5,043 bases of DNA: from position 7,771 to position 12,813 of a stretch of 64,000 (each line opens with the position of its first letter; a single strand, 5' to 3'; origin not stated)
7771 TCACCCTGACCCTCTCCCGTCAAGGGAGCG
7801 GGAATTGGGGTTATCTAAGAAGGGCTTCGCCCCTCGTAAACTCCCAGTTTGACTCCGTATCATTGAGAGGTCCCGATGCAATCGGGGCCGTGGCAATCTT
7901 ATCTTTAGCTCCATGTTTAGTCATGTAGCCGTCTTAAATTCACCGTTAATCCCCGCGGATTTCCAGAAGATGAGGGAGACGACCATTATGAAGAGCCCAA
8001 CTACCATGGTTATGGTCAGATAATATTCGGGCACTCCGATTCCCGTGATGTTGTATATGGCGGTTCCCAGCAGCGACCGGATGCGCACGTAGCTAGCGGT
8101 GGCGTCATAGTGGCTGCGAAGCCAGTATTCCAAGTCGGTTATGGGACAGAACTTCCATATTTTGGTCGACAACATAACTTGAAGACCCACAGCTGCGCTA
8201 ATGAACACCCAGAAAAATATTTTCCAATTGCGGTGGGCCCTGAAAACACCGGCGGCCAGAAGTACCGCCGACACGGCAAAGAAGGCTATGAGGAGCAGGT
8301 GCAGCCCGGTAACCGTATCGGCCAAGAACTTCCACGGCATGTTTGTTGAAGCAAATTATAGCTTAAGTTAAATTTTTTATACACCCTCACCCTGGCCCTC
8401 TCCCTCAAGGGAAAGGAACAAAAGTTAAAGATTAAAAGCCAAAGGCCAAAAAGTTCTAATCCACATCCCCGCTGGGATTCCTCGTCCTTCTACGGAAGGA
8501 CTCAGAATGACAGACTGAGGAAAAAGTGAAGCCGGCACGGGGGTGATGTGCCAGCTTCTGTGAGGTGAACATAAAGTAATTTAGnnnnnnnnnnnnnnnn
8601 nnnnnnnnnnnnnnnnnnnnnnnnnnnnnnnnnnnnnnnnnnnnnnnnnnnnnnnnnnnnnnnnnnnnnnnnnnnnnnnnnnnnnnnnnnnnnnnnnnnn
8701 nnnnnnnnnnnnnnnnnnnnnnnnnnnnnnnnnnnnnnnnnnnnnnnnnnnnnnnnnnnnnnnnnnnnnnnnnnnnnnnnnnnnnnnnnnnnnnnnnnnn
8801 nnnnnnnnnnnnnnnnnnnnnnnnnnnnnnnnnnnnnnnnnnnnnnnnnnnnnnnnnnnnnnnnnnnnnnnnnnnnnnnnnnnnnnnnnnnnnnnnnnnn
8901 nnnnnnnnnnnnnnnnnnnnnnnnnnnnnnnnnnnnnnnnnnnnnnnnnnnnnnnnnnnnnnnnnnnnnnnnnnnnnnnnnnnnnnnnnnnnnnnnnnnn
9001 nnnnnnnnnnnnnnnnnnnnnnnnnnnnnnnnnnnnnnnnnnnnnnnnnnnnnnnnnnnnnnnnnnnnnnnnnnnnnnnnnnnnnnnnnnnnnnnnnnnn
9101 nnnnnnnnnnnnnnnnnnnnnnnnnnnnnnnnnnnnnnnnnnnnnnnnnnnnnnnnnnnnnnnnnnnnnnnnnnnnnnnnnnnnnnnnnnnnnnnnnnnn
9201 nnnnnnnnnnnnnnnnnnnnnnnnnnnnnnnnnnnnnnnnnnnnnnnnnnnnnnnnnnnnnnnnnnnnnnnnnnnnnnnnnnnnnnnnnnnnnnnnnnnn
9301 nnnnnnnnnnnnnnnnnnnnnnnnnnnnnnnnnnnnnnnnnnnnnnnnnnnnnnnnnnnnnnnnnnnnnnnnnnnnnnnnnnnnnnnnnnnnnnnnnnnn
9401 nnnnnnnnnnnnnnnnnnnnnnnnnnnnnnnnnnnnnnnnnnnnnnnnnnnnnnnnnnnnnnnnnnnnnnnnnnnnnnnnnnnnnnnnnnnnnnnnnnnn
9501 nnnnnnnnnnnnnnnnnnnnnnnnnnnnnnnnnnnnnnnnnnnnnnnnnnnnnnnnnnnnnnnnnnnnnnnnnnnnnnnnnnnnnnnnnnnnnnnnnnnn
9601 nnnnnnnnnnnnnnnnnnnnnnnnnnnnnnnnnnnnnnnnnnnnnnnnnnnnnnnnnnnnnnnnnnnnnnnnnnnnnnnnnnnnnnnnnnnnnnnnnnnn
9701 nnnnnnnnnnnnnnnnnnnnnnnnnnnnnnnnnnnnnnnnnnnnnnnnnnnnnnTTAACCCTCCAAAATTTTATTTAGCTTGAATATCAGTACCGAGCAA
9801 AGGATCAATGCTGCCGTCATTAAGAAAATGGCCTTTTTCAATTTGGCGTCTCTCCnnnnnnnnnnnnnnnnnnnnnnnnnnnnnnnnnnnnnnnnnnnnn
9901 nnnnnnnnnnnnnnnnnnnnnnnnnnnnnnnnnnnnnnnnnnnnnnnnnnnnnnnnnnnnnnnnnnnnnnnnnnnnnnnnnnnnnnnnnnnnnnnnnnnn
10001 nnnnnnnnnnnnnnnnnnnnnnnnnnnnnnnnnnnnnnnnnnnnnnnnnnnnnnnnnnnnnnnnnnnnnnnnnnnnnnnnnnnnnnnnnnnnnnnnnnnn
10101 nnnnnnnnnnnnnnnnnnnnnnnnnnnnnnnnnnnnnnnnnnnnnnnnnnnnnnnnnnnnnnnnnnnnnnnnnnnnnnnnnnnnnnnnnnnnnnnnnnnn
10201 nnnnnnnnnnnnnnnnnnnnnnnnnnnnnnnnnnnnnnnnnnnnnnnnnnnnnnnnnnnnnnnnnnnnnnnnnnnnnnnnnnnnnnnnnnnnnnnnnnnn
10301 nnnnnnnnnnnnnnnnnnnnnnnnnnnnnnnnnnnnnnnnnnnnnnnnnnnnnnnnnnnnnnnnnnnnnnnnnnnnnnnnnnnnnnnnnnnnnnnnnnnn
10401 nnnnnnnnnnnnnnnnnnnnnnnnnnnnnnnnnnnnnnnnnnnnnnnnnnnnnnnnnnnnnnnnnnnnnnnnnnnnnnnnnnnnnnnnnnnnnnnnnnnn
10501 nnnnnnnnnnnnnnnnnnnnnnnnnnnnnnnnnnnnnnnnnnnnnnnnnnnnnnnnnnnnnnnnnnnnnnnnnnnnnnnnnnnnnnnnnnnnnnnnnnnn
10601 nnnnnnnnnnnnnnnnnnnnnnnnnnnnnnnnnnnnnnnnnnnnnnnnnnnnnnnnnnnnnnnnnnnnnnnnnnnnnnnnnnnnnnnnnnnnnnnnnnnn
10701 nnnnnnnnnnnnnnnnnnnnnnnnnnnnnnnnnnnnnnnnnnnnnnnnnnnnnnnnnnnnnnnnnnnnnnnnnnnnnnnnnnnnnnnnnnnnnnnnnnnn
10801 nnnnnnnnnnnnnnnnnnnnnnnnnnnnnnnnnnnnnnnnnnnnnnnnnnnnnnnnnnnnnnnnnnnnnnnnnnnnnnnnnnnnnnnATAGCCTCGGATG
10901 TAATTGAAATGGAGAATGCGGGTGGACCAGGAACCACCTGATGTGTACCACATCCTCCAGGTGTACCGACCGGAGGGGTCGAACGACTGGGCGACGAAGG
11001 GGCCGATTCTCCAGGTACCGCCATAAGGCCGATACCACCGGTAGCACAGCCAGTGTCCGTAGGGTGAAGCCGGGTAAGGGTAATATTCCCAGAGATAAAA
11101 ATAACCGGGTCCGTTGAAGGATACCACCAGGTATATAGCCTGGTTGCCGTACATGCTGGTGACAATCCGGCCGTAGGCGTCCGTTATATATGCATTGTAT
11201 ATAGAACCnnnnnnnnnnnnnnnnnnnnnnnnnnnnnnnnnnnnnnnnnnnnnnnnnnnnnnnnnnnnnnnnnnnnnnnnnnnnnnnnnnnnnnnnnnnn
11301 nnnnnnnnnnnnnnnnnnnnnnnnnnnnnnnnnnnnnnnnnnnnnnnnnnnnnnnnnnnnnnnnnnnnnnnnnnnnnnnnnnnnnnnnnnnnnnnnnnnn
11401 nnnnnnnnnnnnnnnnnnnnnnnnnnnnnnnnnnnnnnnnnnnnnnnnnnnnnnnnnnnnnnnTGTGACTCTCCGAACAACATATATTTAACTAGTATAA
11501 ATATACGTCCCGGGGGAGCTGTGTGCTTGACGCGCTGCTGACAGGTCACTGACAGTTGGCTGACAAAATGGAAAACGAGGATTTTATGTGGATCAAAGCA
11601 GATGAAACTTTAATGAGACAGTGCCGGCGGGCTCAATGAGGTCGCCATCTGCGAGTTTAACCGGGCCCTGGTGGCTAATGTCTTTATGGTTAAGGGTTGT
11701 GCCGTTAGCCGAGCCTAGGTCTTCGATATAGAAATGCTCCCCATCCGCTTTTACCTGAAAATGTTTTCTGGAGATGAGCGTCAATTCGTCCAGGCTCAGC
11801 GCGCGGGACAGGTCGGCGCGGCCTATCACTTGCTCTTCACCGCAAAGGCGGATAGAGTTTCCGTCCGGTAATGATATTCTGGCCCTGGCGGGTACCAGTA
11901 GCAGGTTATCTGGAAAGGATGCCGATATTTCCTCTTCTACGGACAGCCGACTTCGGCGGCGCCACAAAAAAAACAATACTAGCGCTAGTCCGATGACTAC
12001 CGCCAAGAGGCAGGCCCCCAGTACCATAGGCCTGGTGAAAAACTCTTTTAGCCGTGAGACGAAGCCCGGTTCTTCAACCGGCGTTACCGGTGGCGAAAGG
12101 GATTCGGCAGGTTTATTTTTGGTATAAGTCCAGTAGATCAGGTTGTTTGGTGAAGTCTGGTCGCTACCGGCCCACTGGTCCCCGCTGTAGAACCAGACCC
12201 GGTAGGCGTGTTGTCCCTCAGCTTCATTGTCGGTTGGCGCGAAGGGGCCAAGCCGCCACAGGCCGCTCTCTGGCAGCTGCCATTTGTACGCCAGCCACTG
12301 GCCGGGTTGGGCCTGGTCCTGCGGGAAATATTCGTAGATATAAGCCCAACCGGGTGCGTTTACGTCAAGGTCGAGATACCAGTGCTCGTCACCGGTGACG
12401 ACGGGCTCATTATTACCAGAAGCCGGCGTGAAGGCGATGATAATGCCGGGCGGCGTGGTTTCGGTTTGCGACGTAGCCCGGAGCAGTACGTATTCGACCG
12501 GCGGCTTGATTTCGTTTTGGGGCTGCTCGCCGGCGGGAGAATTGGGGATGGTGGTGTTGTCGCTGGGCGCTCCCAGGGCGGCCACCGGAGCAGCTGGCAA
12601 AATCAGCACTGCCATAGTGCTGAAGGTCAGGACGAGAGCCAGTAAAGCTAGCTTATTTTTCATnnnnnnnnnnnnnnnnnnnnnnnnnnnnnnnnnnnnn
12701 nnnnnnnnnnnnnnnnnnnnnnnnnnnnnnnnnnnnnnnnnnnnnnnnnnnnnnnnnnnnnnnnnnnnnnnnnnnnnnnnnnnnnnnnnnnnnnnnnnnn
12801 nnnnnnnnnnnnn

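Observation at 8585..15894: FHA-centred phospho-signalling cluster: five FHA proteins, one kinase, one phosphatase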

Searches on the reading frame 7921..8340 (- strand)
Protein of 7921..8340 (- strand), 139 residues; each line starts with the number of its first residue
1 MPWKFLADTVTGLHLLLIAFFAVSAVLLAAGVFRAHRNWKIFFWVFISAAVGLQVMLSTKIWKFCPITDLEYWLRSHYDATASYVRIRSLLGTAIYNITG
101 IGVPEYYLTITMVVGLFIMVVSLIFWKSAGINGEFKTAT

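Call 6: search_protein_families(library=pfam, proteins=[window:7921-8340:-], max_evalue=0.001)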
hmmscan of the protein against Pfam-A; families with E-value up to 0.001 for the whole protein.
window:7921-8340:- (139 aa): 1 family
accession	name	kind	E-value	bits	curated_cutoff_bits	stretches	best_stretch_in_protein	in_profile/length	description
PF10861.13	DUF2784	-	5.5e-08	33.3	29.7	1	5-123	2-105/109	Protein of Unknown function (DUF2784)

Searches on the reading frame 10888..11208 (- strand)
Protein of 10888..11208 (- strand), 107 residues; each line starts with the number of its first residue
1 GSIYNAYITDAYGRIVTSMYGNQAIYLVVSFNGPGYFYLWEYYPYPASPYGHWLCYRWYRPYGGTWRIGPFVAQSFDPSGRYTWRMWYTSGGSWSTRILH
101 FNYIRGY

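Call 47: search_protein_representatives(protein=window:10888-11208:-)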
Query: 107 residues. Proteins with E-value up to 0.001 (for the whole library): 63; up to 1e-10: 31; up to 1e-30: 3. The best 63 are listed.
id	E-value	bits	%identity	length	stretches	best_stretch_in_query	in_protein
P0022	2.5e-51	189.2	77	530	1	2-107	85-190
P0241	4.0e-39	149.7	62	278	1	2-107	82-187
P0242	8.7e-31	122.8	54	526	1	1-104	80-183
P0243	1.2e-29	119.0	67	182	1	2-74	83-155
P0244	5.1e-22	94.4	50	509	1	1-106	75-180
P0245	1.8e-21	92.7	45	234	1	2-105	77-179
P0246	1.1e-19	86.8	43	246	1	7-103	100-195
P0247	2.9e-19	85.5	43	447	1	5-101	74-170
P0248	1.3e-17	80.2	46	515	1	1-104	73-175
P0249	1.9e-17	79.6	62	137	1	1-58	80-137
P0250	5.6e-16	74.9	51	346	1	31-104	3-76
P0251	2.6e-15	72.7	42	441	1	3-105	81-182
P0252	2.8e-15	72.6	38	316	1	2-105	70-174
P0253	9.1e-15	70.9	36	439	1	1-105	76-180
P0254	1.5e-14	70.3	41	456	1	19-96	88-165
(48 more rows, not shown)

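Call 49: search_protein_families(library=pfam, alignment_id=A2, max_evalue=0.001)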
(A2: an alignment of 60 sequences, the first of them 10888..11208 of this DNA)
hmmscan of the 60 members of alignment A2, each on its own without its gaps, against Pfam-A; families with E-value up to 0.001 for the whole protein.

A. member 1, window:10888-11208:- (107 aa): 0 families

B. families by the number of members that match (of 60 scanned): 51 families (the first 25 are shown)
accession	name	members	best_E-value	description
PF00498.31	FHA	28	3.4e-16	FHA domain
PF16697.10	Yop-YscD_cpl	19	7.9e-09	Inner membrane component of T3SS, cytoplasmic domain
PF16640.11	Big_3_5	6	1.8e-23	Bacterial Ig-like domain (group 3)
PF07705.17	CARDB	6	2.9e-16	CARDB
PF00630.25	Filamin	6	1.7e-12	Filamin/ABP280 repeat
PF22544.2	HYDIN_VesB_CFA65-like_Ig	5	4.6e-09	HYDIN/CFA65/VesB-like, Ig-like domain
PF13620.12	CarboxypepD_reg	4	2.8e-14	Carboxypeptidase regulatory-like domain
PF02369.22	Big_1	3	8e-18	Bacterial Ig-like domain (group 1)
PF15780.11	ASH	3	1.3e-14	Abnormal spindle-like microcephaly-assoc'd, ASPM-SPD-2-Hydin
PF00927.28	Transglut_C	3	4e-10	Transglutaminase family, C-terminal ig like domain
PF13584.12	BatD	3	2.7e-09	BatD DUF11 like domain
PF07679.22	I-set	3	6.9e-09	Immunoglobulin I-set domain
PF13927.12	Ig_3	3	8.7e-08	Immunoglobulin domain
PF17210.9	SdrD_B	3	0.00014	SdrD B-like domain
PF02825.26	WWE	2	3.8e-16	WWE domain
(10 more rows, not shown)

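Call 54: predict_structure(alignment_id=A2)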
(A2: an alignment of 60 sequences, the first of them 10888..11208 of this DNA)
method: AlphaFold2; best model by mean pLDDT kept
length: 107 residues; sequences in the alignment: 60
mean_pLDDT: 95.7   pTM: 0.86
mean pLDDT of the five models: 95.7, 95.6, 95.3, 95.3, 95.1
residues with pLDDT >= 90: 98; 70-90: 8; 50-70: 1; < 50: 0
segments of 3 or more residues with pLDDT < 50: none
pLDDT, mean of each block of 10 residues (from residue 1): 97 98 97 98 88 97 98 94 98 97 89
secondary structure, 60 per line:
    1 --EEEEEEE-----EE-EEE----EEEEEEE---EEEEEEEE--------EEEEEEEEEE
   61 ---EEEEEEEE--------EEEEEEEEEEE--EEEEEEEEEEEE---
elements in order: E3-9 E18-20 E25-31 E35-42 E51-60 E64-71 E80-90 E93-104

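Call 58: fold_search(model_id=the predicted structure, library=pdb)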
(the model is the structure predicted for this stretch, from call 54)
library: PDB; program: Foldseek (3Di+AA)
matches with E <= 10: 1307; with E <= 0.001: 0
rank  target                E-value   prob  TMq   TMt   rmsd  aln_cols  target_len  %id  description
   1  2r5o_B                2.9e-03  1.00  0.47  0.36   5.1       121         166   15  Crystal structure of the C-terminal domain of wzt (released 2007-12-25)
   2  2r5o_A                4.0e-03  1.00  0.52  0.37   5.4       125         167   14  Crystal structure of the C-terminal domain of wzt (released 2007-12-25)
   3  3jv6_F                9.1e-03  0.98  0.39  0.39   6.0       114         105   10  Crystal structure of the dimerization domains p52 and RelB (released 2010-11-24)
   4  6pal_B                1.2e-02  1.00  0.55  0.16   8.9       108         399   13  Bacteroides uniformis endo-laminarinase BuGH158 from the beta(1,3)-glucan utilization locus (released 2020-04-01)
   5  3frp_G                1.2e-02  1.00  0.49  0.29   5.6       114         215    8  Crystal Structure of Cobra Venom Factor, a Co-factor for C3- and C5 convertase CVFBb (released 2009-04-28)
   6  2nnc_A                1.3e-02  0.99  0.42  0.41   6.6       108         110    9  Structure of the sulfur carrier protein SoxY from Chlorobium limicola f thiosulfatophilum (released 2007-03-13)
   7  2agc                  1.3e-02  0.98  0.44  0.32   6.5       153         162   11  Crystal Structure of mouse GM2- activator Protein (released 2005-10-25)
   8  5axh_A                1.5e-02  1.00  0.58  0.13   4.9       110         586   10  Crystal structure of thermophilic dextranase from Thermoanaerobacter pseudethanolicus, D312G mutant in complex with is (released 2015-11-11)
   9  3jv6_B                1.6e-02  0.96  0.38  0.38   6.7       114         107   10  Crystal structure of the dimerization domains p52 and RelB (released 2010-11-24)
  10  2qki_E                1.7e-02  0.99  0.45  0.30   6.0       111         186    7  Human C3c in complex with the inhibitor compstatin (released 2007-08-14)
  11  5fr1_B                1.8e-02  1.00  0.68  0.46   4.7       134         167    7  Double acetylated RhoGDI-alpha in complex with RhoA-GDP (released 2016-01-13)
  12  8wae_A                1.8e-02  0.99  0.45  0.45   7.1       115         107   15  Crystal structure of a novel porphyran-binding carbohydrate binding module (released 2024-09-11)
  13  4be6_A                1.9e-02  0.98  0.42  0.24   8.1       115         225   12  V. cholera biofilm scaffolding protein RbmA (released 2013-12-18)
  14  7xy8_B                2.0e-02  0.99  0.46  0.48   5.3       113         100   10  Crystal structure of antibody Fab fragment in complex with CD147(EMMPIRIN) (released 2022-11-23)
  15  5axg_A                2.1e-02  1.00  0.58  0.13   4.8       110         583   10  Crystal structure of thermophilic dextranase from Thermoanaerobacter pseudethanolicus (released 2015-11-11)
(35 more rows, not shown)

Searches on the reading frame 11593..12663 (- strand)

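Call 45: search_protein_families(library=ncbifam, proteins=[window:11593-12663:-], max_evalue=0.001)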
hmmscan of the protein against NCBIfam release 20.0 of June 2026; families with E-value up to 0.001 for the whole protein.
window:11593-12663:- (356 aa): 4 families
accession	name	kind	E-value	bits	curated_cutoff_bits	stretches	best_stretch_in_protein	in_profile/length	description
NF049868.1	FhaB_Rv0019c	equivalog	4.7e-10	39.7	125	1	268-337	78-145/158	FHA domain-containing protein FhaB/FipA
NF041660.2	oxygluDhInhib_OdhI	equivalog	1.3e-05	25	200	1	289-341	68-116/130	oxoglutarate dehydrogenase inhibitor Odhl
TIGR03354.1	VI_FHA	hypoth_equivalog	1.7e-05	24.8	120.25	1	276-343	24-92/420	type VI secretion system-associated FHA domain protein TagH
NF052573.1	HisKinEspAMyxo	equivalog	0.00026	19.1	1400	1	268-345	38-111/755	serine histidine kinase EspA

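Call 90: search_protein_families(library=padloc, proteins=[window:11593-12663:-], max_evalue=0.001)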
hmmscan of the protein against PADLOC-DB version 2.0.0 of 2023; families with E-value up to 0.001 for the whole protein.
window:11593-12663:- (356 aa): 0 families
